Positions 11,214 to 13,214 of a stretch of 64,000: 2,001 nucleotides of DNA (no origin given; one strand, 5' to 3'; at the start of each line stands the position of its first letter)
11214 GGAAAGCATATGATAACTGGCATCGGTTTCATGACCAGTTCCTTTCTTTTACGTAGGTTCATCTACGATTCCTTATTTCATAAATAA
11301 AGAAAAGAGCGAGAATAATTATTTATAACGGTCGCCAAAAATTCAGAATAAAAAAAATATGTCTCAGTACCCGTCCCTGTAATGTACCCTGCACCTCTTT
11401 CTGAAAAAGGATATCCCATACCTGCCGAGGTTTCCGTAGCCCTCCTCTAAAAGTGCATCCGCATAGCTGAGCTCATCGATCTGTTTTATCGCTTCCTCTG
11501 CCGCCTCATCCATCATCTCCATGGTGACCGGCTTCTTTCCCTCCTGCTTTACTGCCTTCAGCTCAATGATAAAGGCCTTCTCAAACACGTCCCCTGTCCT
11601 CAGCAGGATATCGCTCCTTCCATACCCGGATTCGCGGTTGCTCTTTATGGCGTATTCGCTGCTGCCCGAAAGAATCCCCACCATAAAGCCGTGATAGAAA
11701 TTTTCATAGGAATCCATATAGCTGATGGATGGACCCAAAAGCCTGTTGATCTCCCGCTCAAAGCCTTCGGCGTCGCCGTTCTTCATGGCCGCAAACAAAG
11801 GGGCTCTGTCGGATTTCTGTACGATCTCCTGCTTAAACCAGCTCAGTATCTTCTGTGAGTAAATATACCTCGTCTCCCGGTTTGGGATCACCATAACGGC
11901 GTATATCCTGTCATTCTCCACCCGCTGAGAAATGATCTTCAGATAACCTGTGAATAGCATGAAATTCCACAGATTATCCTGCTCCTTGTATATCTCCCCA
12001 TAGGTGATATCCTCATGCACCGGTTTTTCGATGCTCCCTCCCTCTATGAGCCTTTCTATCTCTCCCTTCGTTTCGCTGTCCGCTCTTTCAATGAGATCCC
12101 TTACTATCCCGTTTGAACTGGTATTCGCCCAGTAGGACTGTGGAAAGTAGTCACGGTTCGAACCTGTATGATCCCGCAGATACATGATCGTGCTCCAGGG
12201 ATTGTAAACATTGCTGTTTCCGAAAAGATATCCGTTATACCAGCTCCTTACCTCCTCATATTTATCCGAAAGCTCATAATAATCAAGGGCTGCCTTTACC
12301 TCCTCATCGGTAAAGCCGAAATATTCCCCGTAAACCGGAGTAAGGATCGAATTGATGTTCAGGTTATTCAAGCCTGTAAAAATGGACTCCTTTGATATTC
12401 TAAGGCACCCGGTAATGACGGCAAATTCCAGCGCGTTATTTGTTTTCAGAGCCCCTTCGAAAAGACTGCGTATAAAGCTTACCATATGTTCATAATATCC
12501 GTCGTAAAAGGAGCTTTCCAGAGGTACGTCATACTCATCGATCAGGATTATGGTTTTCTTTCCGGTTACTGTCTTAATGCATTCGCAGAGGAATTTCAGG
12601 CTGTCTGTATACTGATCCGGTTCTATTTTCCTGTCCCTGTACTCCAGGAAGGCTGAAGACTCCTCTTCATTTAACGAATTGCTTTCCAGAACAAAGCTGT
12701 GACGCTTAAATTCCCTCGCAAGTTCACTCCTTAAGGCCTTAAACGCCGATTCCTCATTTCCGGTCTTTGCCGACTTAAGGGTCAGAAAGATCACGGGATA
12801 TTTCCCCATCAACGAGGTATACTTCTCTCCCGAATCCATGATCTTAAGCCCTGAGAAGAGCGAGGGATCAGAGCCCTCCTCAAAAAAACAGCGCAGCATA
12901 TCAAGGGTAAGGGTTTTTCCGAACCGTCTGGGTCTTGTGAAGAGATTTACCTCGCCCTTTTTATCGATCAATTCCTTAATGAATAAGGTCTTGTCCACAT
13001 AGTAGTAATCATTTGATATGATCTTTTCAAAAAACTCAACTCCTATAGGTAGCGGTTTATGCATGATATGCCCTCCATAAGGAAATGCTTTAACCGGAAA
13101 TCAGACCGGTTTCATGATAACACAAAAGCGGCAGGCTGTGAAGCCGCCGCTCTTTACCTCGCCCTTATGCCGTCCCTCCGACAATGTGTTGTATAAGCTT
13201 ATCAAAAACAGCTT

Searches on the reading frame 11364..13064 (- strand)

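Call 25: search_protein_families(library=pfam, proteins=[window:11364-13064:-], max_evalue=0.001)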
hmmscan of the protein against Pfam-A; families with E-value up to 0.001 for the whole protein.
window:11364-13064:- (566 aa): 2 families
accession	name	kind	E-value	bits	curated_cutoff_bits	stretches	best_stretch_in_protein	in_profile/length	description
PF09820.16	AAA-ATPase_like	-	1e-47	163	26.1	1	6-229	1-201/201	Predicted AAA-ATPase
PF08011.17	PDDEXK_9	-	7.3e-15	55.3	25.5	1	453-560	2-102/105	PD-(D/E)XK nuclease superfamily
